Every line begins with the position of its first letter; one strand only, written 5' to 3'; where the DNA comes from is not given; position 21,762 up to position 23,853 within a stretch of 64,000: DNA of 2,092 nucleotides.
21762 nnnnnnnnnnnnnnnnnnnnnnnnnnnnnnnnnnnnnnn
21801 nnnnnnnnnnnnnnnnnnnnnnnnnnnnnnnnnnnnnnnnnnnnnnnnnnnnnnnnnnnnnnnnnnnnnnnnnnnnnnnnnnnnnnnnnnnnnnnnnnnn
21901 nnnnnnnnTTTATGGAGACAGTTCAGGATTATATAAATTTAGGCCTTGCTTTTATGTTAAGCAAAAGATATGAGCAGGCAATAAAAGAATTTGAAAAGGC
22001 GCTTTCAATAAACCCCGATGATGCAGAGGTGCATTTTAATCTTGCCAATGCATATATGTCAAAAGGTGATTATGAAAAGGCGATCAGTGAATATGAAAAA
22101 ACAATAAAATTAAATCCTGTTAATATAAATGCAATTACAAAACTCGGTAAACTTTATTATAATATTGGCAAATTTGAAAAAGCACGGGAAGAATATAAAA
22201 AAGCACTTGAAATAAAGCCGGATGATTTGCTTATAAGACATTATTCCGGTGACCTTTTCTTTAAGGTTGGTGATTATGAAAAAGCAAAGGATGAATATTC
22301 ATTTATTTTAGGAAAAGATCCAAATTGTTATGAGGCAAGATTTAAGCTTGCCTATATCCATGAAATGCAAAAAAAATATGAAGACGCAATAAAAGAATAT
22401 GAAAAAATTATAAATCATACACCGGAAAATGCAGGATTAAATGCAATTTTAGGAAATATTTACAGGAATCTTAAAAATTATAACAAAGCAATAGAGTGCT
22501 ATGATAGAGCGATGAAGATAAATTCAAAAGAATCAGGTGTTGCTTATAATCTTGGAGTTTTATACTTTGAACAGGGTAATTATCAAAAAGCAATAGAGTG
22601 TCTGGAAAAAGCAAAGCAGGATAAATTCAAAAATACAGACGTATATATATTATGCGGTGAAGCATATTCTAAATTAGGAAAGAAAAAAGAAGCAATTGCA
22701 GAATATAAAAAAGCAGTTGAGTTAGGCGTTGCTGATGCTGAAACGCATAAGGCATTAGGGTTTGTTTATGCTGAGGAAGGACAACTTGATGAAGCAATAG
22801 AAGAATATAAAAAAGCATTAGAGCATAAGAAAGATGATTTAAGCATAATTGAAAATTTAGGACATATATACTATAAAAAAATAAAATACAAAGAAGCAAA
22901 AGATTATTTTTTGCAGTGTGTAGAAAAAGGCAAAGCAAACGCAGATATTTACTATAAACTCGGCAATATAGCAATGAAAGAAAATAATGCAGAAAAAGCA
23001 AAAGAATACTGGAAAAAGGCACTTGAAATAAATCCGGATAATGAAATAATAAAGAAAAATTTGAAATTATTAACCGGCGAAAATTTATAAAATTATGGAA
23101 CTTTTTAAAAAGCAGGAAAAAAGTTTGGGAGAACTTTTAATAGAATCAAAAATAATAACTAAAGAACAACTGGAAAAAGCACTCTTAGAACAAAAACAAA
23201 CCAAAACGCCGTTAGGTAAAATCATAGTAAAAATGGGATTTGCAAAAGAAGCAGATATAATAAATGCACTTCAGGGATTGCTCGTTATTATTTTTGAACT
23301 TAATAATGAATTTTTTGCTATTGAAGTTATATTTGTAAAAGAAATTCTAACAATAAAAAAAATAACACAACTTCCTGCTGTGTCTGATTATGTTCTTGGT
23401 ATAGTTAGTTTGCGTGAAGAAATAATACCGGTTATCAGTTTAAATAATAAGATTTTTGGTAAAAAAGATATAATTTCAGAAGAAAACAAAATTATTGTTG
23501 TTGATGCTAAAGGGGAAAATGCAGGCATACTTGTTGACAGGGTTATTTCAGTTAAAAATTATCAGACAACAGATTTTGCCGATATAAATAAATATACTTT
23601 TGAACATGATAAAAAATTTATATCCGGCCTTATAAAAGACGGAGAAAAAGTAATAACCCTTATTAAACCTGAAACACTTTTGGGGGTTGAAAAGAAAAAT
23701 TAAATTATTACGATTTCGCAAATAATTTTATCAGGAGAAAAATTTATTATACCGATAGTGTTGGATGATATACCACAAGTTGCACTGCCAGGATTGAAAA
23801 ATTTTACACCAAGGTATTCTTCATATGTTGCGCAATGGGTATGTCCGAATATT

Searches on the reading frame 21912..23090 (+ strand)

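Call 43: search_protein_families(library=pfam, max_evalue=0.00001, proteins=[window:21912-23090:+])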
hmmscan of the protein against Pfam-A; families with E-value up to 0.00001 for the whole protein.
window:21912-23090:+ (392 aa): 32 families (the best 25 are shown)
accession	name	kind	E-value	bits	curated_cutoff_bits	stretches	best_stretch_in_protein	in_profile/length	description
PF07719.23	TPR_2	-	8e-77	247.5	27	7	38-69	1-32/34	Tetratricopeptide repeat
PF00515.34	TPR_1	-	1.3e-72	237.3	27.8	7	38-69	1-32/34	Tetratricopeptide repeat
PF13414.12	TPR_11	-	2.6e-64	213.1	26.8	7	11-52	1-42/42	TPR repeat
PF13181.12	TPR_8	-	7.9e-63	203.7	25.7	5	38-70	1-33/34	Tetratricopeptide repeat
PF14559.12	TPR_19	-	2.3e-50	169.2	25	5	16-60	3-47/68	Tetratricopeptide repeat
PF13428.12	TPR_14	-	7e-48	156.5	23.5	0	7-46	4-43/44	Tetratricopeptide repeat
PF13432.12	TPR_16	-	4.3e-46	155.3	32.7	3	113-167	4-58/65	Tetratricopeptide repeat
PF13431.12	TPR_17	-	1.6e-45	150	24.4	1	27-58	2-33/34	Tetratricopeptide repeat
PF13424.12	TPR_12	-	1.2e-44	150.8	30.1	4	180-234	9-71/77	Tetratricopeptide repeat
PF13174.12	TPR_6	-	4.7e-35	118.3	26.3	0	141-169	1-29/33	Tetratricopeptide repeat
PF23914.1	TPR_CcmH_CycH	-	2.9e-34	118.6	42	3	168-271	44-150/158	Cytochrome c-type biogenesis protein H TPR domain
PF13176.12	TPR_7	-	4e-33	111.1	27.9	0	41-67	2-30/36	Tetratricopeptide repeat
PF13374.12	TPR_10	-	8.9e-30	102.3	27.5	0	213-234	7-28/42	Tetratricopeptide repeat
PF13371.12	TPR_9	-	3.1e-27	94.8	35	1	180-234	1-55/73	Tetratricopeptide repeat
PF24575.1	TPR_Slam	-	3.6e-24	85.6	35.2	0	281-333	52-104/104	Surface lipoprotein assembly modifier, N-terminal TPR repeats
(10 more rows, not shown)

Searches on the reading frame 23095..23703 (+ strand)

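Call 43: search_protein_families(library=pfam, max_evalue=0.00001, proteins=[window:23095-23703:+])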
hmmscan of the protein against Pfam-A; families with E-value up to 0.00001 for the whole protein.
window:23095-23703:+ (202 aa): 1 family
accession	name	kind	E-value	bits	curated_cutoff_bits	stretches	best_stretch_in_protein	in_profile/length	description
PF01584.24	CheW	-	1.5e-26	93.1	23.5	1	64-197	2-135/138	CheW-like domain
